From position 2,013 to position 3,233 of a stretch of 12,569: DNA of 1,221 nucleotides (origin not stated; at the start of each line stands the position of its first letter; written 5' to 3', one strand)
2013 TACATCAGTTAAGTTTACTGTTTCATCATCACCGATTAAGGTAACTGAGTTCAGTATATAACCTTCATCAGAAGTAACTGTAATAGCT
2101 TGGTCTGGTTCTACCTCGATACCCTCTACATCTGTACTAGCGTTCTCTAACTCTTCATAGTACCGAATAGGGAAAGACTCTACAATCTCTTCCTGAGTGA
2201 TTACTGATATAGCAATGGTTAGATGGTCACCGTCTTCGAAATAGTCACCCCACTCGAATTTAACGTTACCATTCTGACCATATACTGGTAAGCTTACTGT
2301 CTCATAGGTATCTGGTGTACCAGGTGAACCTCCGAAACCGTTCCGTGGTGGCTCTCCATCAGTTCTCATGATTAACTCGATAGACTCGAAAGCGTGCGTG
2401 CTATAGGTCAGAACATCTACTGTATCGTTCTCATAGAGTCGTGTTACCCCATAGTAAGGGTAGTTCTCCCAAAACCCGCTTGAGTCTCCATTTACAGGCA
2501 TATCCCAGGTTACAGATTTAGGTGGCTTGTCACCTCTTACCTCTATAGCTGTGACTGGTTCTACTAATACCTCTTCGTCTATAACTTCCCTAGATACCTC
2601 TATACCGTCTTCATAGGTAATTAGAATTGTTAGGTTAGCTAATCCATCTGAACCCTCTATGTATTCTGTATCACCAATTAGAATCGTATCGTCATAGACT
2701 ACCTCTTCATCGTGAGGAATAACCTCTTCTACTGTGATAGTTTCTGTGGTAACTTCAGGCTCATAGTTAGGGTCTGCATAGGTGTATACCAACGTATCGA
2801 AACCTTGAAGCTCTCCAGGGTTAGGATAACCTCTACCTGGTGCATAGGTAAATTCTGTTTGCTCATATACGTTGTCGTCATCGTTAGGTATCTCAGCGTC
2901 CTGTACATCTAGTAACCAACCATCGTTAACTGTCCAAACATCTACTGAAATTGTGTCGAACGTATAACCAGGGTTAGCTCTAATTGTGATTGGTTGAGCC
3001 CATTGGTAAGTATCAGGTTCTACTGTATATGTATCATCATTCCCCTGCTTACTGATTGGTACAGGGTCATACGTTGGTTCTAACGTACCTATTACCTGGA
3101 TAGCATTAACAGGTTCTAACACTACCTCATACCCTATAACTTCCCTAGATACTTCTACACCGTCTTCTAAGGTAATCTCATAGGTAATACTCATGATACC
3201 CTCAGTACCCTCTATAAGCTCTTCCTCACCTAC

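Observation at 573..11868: Near-minimal tailed-phage gene set with no recognisable lysis, SSB/DBP, tail-fibre or wall-hydrolase genes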

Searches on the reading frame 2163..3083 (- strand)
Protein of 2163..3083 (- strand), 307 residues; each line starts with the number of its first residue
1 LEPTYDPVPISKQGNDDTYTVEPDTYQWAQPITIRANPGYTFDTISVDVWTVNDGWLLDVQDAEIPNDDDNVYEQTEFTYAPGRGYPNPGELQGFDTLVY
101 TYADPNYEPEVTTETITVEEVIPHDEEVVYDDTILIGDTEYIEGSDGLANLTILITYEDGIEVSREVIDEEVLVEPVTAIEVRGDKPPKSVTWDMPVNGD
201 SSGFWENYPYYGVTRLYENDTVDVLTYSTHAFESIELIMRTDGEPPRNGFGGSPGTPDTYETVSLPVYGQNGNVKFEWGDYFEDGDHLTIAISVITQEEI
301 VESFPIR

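Call 74: search_protein_representatives(protein=window:2163-3083:-)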
Query: 307 residues. Proteins with E-value up to 0.001 (for the whole library): 251; up to 1e-10: 19; up to 1e-30: 1. The best 150 are listed.
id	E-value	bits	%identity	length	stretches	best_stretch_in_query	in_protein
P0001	4.0e-214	726.2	78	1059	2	1-307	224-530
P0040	1.0e-22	97.2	36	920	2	5-187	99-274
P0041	3.1e-22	95.7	35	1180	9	112-191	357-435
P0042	1.6e-18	83.5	38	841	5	112-201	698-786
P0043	8.2e-18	81.1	35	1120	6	103-192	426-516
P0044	2.7e-16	76.2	36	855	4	109-181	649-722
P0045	2.7e-14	69.6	34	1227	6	124-187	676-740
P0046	4.4e-14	68.9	33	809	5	113-186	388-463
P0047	6.8e-14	68.3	30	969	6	32-189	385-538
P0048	1.1e-13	67.6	35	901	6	111-186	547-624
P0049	6.5e-13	65.1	29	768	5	108-181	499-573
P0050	5.2e-12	62.1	36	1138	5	118-189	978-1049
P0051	6.9e-12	61.7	34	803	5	117-186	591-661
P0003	8.0e-12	61.5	36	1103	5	108-184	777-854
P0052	9.7e-12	61.2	37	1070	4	110-184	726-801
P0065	3.6e-09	52.7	39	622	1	99-197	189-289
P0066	5.9e-09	52.0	34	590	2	109-269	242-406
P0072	4.7e-08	49.1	39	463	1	80-201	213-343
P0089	6.2e-07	45.4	33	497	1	111-255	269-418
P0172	8.8e-05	38.3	33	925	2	108-284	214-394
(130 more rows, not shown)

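Call 75: search_protein_families(library=pfam, proteins=[P0040, P0047, P0066, P0172, P0089, P0041, P0065, P0072], max_evalue=0.001)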
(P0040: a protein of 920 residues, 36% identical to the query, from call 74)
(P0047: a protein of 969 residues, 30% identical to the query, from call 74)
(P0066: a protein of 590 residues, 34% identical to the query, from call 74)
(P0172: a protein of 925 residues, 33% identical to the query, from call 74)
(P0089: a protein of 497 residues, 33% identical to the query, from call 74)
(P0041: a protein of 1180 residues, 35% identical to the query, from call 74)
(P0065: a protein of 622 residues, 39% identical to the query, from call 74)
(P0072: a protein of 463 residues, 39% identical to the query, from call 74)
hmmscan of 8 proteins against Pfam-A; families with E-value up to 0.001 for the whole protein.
P0040 (920 aa): 1 family
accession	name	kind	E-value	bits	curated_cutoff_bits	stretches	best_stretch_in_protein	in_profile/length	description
PF07501.17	G5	-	3.1e-19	69.4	23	1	200-272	2-74/75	G5 domain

P0047 (969 aa): 2 families
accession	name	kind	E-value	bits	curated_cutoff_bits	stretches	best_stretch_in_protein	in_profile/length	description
PF07501.17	G5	-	1.4e-102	336.5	23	6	467-535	7-75/75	G5 domain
PF00746.26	Gram_pos_anchor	-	1.1e-05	25.7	20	1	929-969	2-42/43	LPXTG cell wall anchor motif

P0066 (590 aa): 2 families
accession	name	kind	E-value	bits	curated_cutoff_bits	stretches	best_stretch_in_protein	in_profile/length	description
PF18885.6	DUF5648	-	8.3e-50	168.9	25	1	29-156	2-133/134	Domain of unknown function (DUF5648)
PF07501.17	G5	-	7.4e-38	129.1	23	2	168-241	1-75/75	G5 domain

P0172 (925 aa): 1 family
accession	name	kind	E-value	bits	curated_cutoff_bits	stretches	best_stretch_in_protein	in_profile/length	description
PF07501.17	G5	-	1.1e-37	128.5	23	2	140-214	1-75/75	G5 domain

P0089 (497 aa): 2 families
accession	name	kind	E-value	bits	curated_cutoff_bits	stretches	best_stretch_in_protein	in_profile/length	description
PF01551.29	Peptidase_M23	-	1.8e-29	102.2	28.7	1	387-474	3-91/96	Peptidase family M23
PF07501.17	G5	-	2.5e-18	66.5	23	1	272-345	2-75/75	G5 domain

P0041 (1180 aa): 3 families
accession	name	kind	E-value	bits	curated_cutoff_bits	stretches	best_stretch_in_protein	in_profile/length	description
PF07501.17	G5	-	9.9e-212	686.2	23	12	433-505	2-74/75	G5 domain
PF00746.26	Gram_pos_anchor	-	3.7e-06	27.2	20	1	1143-1179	5-40/43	LPXTG cell wall anchor motif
PF03504.19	Chlam_OMP6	-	0.00029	21.5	34.1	0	802-832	30-60/91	Chlamydia cysteine-rich outer membrane protein 6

P0065 (622 aa): 1 family
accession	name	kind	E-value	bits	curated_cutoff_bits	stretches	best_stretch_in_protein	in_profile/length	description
PF07501.17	G5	-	1.2e-16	61.2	23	1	204-276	2-75/75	G5 domain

P0072 (463 aa): 2 families
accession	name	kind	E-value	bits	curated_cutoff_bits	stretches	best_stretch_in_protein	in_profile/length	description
PF01551.29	Peptidase_M23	-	8.2e-28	96.9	28.7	1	352-439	2-90/96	Peptidase family M23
PF07501.17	G5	-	1.3e-16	61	23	1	252-325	2-75/75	G5 domain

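Call 96: find_encoding_contigs(protein=P0040, flank=10000, max_places=3)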
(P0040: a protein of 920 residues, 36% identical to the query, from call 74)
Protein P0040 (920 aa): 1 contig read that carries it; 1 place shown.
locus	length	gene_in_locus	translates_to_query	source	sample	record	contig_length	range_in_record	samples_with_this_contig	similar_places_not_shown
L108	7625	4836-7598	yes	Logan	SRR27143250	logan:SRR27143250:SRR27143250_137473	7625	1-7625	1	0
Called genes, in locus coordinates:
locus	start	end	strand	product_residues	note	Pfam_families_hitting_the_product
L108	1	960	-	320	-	?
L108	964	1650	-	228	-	-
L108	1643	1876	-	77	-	PF01381:HTH_3 (weak), PF13560:HTH_31 (weak)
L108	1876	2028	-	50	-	-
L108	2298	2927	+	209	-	-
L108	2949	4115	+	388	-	PF25622:Phi29_MCP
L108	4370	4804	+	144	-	-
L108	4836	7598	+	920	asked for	PF07501:G5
